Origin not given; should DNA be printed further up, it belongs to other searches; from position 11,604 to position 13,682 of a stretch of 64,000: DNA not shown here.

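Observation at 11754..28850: Cobalamin-dependent methionine synthase encoded as two separate halves 13.5 kb apart on opposite strands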

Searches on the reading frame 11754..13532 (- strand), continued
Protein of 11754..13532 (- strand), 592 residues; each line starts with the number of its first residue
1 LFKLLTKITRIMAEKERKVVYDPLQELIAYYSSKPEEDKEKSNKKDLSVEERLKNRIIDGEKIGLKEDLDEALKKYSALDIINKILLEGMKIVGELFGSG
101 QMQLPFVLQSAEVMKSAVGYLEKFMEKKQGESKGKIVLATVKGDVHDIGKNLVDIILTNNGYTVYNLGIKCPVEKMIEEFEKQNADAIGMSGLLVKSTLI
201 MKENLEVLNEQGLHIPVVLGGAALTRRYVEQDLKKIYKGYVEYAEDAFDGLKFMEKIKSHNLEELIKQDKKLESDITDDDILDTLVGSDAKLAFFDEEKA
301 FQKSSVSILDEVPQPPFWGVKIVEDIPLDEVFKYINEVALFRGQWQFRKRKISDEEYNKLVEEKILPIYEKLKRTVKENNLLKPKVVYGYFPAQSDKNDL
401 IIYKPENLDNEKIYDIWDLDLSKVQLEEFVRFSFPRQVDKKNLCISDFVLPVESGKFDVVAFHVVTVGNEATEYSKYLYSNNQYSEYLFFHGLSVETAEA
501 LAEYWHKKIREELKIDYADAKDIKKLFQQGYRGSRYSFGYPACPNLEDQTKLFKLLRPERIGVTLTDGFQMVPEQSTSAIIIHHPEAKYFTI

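Call 22: find_related_loci(query=window:11754-13499:-, collection=genome_contigs, flank=10000)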
Query window:11754-13499:- (581 aa) in genome_contigs; peptide patterns used: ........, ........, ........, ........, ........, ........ (x = any residue, [..] = any of these).
178 stretches matched a pattern; 26 encode a relative of the query (tblastn E <= 1e-3); 26 distinct loci.
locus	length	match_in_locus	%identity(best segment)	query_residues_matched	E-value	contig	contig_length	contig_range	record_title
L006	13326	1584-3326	85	1-581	0e+0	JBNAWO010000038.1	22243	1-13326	MAG: Ignavibacteria bacterium isolate Kamch4342-D-MF-066 bin16.fa-38, whole genome shotgun sequence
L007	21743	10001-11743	85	1-581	0e+0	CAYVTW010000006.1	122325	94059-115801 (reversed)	MAG TPA_asm: uncultured Ignavibacterium sp. isolate binchicken_co40_69 genome assembly, contig: NODE_184_length_122325_c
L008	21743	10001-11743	83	1-581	0e+0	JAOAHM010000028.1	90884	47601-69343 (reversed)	MAG: Ignavibacteria bacterium isolate SKW60 k141_1229903, whole genome shotgun sequence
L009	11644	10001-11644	84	1-548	0e+0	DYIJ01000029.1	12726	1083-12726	MAG TPA_asm: Ignavibacterium album isolate TT109_32_7 Afr_mines_TT109_1049_length_12726_cov_3_272749, whole genome shotg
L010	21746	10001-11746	80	1-581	0e+0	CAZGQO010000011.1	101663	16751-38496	MAG TPA_asm: uncultured Ignavibacteriaceae bacterium isolate binchicken_co30_104 genome assembly, contig: NODE_239_lengt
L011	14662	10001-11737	75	1-581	0e+0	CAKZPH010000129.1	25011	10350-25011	MAG TPA_asm: uncultured Ignavibacteriales bacterium isolate SRR5214706_bin.46_CONCOCT_v1.1_MAG genome assembly, contig:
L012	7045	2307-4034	67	6-581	0e+0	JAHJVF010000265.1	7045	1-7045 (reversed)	MAG: Bacteroidetes bacterium isolate OSL_B.mb.4 OSL_B.mb.4_k141_42067, whole genome shotgun sequence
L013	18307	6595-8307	62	6-579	0e+0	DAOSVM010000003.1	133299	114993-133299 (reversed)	MAG TPA_asm: Ignavibacteriales bacterium isolate AMR_MDS_2163 NODE_85_length_133299_cov_7.151061, whole genome shotgun s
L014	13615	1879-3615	60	5-581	0e+0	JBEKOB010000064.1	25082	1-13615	MAG: Bacteroidota bacterium isolate SPRUCE 430 SPRUCE_430_64, whole genome shotgun sequence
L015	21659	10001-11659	61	10-581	0e+0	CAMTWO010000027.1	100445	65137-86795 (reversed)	MAG: uncultured Ignavibacteriae bacterium isolate G03_MAG_00003 genome assembly, contig: G03_MAG_00003_000000000016, who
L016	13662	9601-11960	60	5-581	0e+0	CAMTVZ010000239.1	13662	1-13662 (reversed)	MAG: uncultured Ignavibacteriae bacterium isolate G04_MAG_00013 genome assembly, contig: G04_MAG_00013_000000000111, who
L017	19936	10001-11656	59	10-581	0e+0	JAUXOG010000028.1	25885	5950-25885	MAG: Bacteroidota bacterium isolate C1_metabat.bin.52 C1_k141_121824, whole genome shotgun sequence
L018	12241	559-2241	52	5-581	0e+0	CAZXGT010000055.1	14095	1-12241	MAG TPA_asm: uncultured Phycisphaeraceae bacterium isolate binchicken_co8_97 genome assembly, contig: NODE_7817_length_1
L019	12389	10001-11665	53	6-581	0e+0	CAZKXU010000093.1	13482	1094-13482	MAG TPA_asm: uncultured Bdellovibrionales bacterium isolate SRP150892_co2_139 genome assembly, contig: NODE_6724_length_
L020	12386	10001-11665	53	6-581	0e+0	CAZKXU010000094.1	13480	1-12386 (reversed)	MAG TPA_asm: uncultured Bdellovibrionales bacterium isolate SRP150892_co2_139 genome assembly, contig: NODE_6726_length_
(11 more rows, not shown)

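Call 26: find_encoding_contigs(protein=P0205, flank=10000, max_places=2)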
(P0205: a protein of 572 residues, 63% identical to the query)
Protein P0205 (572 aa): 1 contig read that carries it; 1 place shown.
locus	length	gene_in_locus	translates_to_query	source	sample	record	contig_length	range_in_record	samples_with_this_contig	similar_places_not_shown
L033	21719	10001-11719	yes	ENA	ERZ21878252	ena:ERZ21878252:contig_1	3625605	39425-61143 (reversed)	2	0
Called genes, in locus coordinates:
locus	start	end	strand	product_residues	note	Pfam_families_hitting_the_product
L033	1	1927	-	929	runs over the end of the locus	PF20464:MmeI_N, PF20465:MmeI_hel, PF20473:MmeI_Mtase, PF07669:Eco57I (faint), PF20466:MmeI_TRD, PF20467:MmeI_C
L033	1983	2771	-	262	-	PF02585:PIG-L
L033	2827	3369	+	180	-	PF00857:Isochorismatase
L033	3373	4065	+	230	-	PF01553:Acyltransferase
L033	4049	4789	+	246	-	PF02348:CTP_transf_3, PF12804:NTP_transf_3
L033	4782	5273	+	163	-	PF13302:Acetyltransf_3, PF13420:Acetyltransf_4, PF00583:Acetyltransf_1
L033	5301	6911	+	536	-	PF06418:CTP_synth_N, PF00117:GATase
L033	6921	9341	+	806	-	PF00122:E1-E2_ATPase, PF00702:Hydrolase, PF08282:Hydrolase_3 (weak)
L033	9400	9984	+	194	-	PF08534:Redoxin (weak), PF00255:GSHPx, PF00578:AhpC-TSA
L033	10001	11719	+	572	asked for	PF02607:B12-binding_2, PF02310:B12-binding, PF02965:Met_synt_B12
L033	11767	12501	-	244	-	-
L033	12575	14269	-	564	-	PF14052:Caps_assemb_Wzi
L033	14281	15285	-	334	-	PF04007:DUF354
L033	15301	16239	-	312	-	PF00953:Glycos_transf_4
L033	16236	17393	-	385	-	-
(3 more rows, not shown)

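Call 40: search_protein_families(library=ncbifam, proteins=[window:11754-13499:-], max_evalue=0.00001)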
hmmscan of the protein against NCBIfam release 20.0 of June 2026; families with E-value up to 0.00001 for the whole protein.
window:11754-13499:- (581 aa): 11 families
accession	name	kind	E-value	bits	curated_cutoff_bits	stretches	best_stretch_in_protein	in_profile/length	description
TIGR02082.1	metH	equivalog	2.7e-185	618.2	1010.85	1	6-581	611-1182/1182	methionine synthase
NF007024.0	PRK09490.1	equivalog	7.3e-105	351.9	1497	1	21-581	644-1199/1234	methionine synthase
TIGR02370.1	pyl_corrinoid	subfamily_domain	1.6e-41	141.9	215.3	1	42-226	2-190/197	methyltransferase cognate corrinoid protein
NF041607.1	dimeth_corrin_MtbC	equivalog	7.5e-36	123.6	350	1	53-226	12-188/203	dimethylamine corrinoid protein MtbC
NF040655.1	MtaC_Meth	equivalog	4.5e-34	117.6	420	1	23-254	21-246/253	methanol--corrinoid protein MtaC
NF047996.1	corrin_MtgC_2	exception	7.2e-33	113.9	370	1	42-220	8-189/212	glycine betaine-specific corrinoid protein MtgC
NF040669.1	MtaC2_Meth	equivalog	1e-32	113.5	450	1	22-247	25-246/267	methanol--corrinoid protein MtaC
NF047995.1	corrinoid_MtgC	exception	8.8e-31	107.1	310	1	40-220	6-192/215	glycine betaine-specific corrinoid protein MtgC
NF002612.0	PRK02261.1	equivalog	4.4e-12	45.7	110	1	122-229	3-108/148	methylaspartate mutase subunit S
TIGR01501.1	MthylAspMutase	equivalog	5e-10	39.2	135.8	1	124-214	3-94/134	methylaspartate mutase subunit S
NF052513.1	TransRegCarH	equivalog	3.4e-07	29.8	400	1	37-218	82-256/274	HTH-type transcriptional repressor CarH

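Call 45: find_encoding_contigs(protein=P0211, flank=10000, max_places=2)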
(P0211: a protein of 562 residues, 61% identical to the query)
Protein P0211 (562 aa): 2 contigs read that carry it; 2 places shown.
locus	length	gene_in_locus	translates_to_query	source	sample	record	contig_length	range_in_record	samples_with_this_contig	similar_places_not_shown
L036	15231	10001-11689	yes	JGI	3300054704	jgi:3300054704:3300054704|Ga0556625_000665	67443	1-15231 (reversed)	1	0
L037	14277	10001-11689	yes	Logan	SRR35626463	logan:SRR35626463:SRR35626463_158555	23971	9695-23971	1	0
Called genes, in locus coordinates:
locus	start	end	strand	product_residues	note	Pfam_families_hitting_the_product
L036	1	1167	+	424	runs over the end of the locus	PF00070:Pyr_redox (faint), PF00890:FAD_binding_2 (faint), PF01266:DAO, PF03486:HI0933_like (faint), PF07992:Pyr_redox_2 (faint), PF13450:NAD_binding_8 (weak), PF13738:Pyr_redox_3 (faint)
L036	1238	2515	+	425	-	PF02463:SMC_N, PF13175:AAA_15, PF13476:AAA_23, PF13304:AAA_21, PF13175:AAA_15 (weak)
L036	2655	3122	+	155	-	PF14103:DUF4276 (weak)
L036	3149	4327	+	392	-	PF00557:Peptidase_M24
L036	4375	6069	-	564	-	PF02638:GHL10, PF14871:GHL6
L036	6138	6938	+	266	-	PF01416:PseudoU_synth_1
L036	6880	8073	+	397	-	PF00578:AhpC-TSA, PF08534:Redoxin, PF13905:Thioredoxin_8 (weak), PF17991:Thioredoxin_10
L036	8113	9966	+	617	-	PF02574:S-methyl_trans, PF00809:Pterin_bind, PF03599:CdhD (weak)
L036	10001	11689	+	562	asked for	PF02607:B12-binding_2, PF02310:B12-binding, PF02965:Met_synt_B12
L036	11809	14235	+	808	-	PF01343:Peptidase_S49, PF25145:NfeD1b_N (weak), PF01972:SDH_protease (weak), PF01343:Peptidase_S49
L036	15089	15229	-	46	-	?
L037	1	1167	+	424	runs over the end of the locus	PF00070:Pyr_redox (faint), PF00890:FAD_binding_2 (faint), PF01266:DAO, PF03486:HI0933_like (faint), PF07992:Pyr_redox_2 (faint), PF13450:NAD_binding_8 (weak), PF13738:Pyr_redox_3 (faint)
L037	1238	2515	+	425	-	PF02463:SMC_N, PF13175:AAA_15, PF13476:AAA_23, PF13304:AAA_21, PF13175:AAA_15 (weak)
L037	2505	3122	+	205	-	PF14103:DUF4276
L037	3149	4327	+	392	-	PF00557:Peptidase_M24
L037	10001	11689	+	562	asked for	PF02607:B12-binding_2, PF02310:B12-binding, PF02965:Met_synt_B12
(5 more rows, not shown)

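Call 67: find_encoding_contigs(protein=P0233, flank=6000, max_places=1)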
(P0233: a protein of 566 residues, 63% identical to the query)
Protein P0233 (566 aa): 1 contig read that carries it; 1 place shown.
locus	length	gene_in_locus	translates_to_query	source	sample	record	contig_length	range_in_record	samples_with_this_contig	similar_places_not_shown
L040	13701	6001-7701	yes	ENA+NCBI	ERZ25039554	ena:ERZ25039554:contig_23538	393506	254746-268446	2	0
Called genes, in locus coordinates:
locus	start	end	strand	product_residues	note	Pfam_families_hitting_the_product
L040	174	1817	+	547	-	PF00005:ABC_tran, PF02463:SMC_N (faint), PF13304:AAA_21 (faint), PF12848:ABC_tran_Xtn, PF00005:ABC_tran, PF13476:AAA_23 (weak)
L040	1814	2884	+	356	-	-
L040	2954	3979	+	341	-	PF00578:AhpC-TSA (weak), PF08534:Redoxin (weak), PF17991:Thioredoxin_10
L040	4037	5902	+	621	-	PF02574:S-methyl_trans, PF00809:Pterin_bind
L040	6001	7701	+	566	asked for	PF02607:B12-binding_2, PF02310:B12-binding, PF02965:Met_synt_B12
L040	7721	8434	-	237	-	PF03446:NAD_binding_2 (weak), PF03807:F420_oxidored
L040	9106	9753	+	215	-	-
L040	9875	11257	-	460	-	PF00266:Aminotran_5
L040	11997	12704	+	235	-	PF10988:DUF2807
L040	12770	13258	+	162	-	PF04191:PEMT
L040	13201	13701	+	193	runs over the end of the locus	PF11667:DUF3267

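Call 68: find_encoding_contigs(protein=P0200, flank=6000, max_places=1)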
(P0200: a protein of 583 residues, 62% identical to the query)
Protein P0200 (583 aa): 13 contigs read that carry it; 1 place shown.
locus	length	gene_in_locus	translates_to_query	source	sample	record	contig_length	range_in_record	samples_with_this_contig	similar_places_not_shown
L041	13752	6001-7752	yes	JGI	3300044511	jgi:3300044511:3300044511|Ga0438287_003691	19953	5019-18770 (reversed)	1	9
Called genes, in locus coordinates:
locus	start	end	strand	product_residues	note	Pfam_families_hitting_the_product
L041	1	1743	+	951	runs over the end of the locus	PF13620:CarboxypepD_reg, PF13715:CarbopepD_reg_2, PF07715:Plug, PF00593:TonB_dep_Rec_b-barrel, PF25183:OMP_b-brl_4 (weak)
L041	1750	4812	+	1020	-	-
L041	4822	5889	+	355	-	PF03687:UPF0164 (weak), PF19572:PorV (weak)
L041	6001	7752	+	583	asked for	PF02607:B12-binding_2, PF02310:B12-binding, PF02965:Met_synt_B12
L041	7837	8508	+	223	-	PF01127:Sdh_cyt (weak)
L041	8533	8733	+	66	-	-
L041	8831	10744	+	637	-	PF00890:FAD_binding_2, PF01266:DAO, PF07992:Pyr_redox_2 (weak), PF02910:Succ_DH_flav_C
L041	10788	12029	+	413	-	PF09376:NurA (faint)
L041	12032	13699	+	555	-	PF01935:DUF87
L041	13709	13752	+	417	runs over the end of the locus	PF14236:DruA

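Call 74: search_protein_representatives(protein=window:11754-13499:-)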
Query: 581 residues. Proteins with E-value up to 0.001 (for the whole library): 12445; up to 1e-10: 6864; up to 1e-30: 1338. The best 150 are listed.
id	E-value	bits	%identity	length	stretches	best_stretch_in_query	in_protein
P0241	2.9e-218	742.9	64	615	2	281-580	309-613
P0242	3.1e-207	706.5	63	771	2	295-581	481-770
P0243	3.3e-203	693.2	64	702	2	295-581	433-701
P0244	3.7e-202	689.7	58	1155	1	8-580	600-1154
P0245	1.8e-199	680.9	60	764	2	300-580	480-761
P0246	5.2e-194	662.9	60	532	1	54-581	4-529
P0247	1.5e-170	585.4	56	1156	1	6-581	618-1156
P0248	3.1e-168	577.8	55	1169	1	11-581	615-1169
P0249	1.4e-166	572.3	52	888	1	5-581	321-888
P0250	7.5e-164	563.3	53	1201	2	295-580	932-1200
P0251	4.5e-162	557.4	50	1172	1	6-580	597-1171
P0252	6.5e-160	550.3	55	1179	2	6-245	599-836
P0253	2.2e-155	535.3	51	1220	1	8-581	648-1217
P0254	2.3e-155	535.3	54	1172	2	6-247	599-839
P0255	6.7e-153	527.1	53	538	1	10-581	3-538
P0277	5.1e-127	441.7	46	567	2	38-254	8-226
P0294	2.8e-111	389.7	38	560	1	19-580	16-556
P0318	5.2e-103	362.5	39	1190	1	10-581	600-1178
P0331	4.4e-98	346.2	40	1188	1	27-580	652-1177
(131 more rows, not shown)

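Call 76: list_cluster_members(proteins=[P0294, P0277, P0001, window:11754-13499:-, P0211, P0233, P0205, P0183])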
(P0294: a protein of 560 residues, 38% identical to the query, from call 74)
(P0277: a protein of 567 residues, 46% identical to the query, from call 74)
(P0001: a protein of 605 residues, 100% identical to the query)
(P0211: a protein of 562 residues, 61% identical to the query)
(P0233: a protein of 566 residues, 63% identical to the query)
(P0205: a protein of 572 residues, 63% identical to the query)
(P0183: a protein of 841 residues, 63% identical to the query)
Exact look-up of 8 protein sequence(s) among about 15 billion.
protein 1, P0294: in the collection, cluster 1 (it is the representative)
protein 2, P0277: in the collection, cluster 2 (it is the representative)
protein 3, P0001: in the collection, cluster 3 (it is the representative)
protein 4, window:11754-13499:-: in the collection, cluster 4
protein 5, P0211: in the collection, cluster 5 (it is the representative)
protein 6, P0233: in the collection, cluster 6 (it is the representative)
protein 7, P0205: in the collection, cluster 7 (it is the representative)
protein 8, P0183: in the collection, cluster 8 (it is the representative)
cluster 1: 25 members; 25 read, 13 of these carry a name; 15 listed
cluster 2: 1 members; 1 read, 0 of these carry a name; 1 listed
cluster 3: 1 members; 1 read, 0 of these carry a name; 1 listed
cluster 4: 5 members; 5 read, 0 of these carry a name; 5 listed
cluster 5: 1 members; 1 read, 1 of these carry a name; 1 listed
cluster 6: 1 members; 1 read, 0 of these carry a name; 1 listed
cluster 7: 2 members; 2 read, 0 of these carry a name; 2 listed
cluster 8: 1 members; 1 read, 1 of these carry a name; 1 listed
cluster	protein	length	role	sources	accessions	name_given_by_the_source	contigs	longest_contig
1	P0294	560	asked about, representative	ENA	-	-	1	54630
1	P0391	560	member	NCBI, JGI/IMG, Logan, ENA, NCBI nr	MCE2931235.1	MAG: cobalamin-dependent protein [Vampirovibrionales bacterium] | 5-methyltetrahydrofolate--homocysteine methyltransferase | cobalamin-dependent protein [Vampirovibrionales bacterium]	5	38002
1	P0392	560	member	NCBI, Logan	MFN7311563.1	MAG: vitamin B12 dependent-methionine synthase activation domain-containing protein ...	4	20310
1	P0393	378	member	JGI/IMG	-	5-methyltetrahydrofolate--homocysteine methyltransferase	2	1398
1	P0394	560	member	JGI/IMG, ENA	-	5-methyltetrahydrofolate--homocysteine methyltransferase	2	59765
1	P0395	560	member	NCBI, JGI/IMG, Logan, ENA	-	5-methyltetrahydrofolate--homocysteine methyltransferase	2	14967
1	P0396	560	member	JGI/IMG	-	5-methyltetrahydrofolate--homocysteine methyltransferase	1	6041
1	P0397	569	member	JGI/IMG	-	5-methyltetrahydrofolate--homocysteine methyltransferase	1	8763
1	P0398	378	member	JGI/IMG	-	5-methyltetrahydrofolate--homocysteine methyltransferase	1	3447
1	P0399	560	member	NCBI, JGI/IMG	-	5-methyltetrahydrofolate--homocysteine methyltransferase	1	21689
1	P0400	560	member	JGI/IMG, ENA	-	5-methyltetrahydrofolate--homocysteine methyltransferase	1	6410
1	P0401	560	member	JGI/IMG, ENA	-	5-methyltetrahydrofolate--homocysteine methyltransferase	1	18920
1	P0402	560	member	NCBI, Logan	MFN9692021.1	MAG: vitamin B12 dependent-methionine synthase activation domain-containing protein ...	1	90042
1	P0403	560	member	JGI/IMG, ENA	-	5-methyltetrahydrofolate--homocysteine methyltransferase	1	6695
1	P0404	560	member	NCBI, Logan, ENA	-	-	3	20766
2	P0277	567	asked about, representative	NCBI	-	-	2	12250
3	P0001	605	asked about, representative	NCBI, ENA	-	-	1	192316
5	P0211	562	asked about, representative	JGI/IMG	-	5-methyltetrahydrofolate--homocysteine methyltransferase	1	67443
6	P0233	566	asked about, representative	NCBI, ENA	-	-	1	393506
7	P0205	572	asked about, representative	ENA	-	-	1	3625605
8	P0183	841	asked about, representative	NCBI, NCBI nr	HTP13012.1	MAG TPA: vitamin B12 dependent-methionine synthase activation domain-containing protein, ... | vitamin B12 dependent-methionine synthase activation domain-containing protein ...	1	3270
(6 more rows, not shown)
